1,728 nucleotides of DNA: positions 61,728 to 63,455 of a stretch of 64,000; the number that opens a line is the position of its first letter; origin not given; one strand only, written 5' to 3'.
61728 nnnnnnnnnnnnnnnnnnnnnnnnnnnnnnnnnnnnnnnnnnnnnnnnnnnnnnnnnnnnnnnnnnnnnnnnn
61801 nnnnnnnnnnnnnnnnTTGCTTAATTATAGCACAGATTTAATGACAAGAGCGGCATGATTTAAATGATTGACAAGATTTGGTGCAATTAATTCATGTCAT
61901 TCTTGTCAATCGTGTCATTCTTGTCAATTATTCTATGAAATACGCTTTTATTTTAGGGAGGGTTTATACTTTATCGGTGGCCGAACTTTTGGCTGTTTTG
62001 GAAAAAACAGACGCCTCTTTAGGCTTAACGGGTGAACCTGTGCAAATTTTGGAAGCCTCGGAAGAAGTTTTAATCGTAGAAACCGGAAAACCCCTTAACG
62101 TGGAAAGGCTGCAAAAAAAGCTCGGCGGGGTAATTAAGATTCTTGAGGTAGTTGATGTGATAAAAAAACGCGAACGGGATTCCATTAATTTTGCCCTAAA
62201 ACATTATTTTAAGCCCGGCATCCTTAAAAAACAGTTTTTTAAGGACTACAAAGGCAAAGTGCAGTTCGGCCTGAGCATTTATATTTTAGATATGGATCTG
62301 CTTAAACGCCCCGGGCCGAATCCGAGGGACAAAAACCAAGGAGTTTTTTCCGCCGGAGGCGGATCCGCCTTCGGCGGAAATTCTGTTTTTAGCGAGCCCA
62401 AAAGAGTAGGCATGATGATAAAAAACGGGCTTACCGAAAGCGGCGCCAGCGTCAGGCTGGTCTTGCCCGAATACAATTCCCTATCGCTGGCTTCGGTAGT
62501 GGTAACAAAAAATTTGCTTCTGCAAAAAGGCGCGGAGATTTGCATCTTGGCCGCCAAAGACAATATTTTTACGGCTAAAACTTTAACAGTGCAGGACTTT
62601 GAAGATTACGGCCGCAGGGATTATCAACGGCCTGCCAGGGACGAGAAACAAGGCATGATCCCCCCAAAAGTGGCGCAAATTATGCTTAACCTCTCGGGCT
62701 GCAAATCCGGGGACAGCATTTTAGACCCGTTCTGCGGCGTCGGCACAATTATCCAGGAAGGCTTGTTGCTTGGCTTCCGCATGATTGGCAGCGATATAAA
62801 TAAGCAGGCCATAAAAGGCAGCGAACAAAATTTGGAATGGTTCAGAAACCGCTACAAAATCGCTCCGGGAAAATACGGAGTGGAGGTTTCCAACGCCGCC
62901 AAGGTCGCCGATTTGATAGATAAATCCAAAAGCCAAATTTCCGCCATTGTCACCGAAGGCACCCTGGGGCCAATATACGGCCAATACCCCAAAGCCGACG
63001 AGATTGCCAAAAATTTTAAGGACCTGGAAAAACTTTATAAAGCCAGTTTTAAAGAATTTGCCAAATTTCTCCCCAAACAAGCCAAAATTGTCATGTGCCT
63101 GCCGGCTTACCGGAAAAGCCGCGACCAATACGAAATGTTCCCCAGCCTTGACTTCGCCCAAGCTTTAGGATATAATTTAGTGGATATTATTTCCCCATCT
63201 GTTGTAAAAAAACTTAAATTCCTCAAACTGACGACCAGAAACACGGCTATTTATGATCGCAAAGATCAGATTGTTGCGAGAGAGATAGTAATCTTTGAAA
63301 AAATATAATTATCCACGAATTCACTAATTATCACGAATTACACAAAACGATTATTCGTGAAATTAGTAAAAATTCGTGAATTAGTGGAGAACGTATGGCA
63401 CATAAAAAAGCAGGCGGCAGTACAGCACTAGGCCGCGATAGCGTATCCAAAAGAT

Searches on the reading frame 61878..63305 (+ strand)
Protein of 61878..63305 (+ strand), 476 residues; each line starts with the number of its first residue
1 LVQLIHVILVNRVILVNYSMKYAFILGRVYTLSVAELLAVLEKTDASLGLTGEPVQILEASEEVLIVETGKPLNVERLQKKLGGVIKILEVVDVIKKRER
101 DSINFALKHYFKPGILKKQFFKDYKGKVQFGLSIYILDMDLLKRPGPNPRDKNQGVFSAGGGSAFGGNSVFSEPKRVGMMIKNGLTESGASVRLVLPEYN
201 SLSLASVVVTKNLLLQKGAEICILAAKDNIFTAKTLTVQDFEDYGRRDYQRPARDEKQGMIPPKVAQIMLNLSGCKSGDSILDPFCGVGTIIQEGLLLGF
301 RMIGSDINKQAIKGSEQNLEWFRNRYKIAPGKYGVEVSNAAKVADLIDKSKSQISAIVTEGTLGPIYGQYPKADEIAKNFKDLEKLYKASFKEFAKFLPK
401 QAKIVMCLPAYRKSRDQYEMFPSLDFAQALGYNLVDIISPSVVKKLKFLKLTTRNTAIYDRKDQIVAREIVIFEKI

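Call 78: search_protein_families(library=pfam, proteins=[window:61878-63305:+])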
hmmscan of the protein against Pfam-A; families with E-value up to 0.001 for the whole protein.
window:61878-63305:+ (476 aa): 2 families
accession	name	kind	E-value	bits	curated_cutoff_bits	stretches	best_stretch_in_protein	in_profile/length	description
PF01170.24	UPF0020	-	6.1e-13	49.4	22.3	1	255-418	6-176/197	RMKL-like, methyltransferase domain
PF01555.25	N6_N4_Mtase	-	7.4e-08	33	26.7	1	258-315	163-219/221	DNA methylase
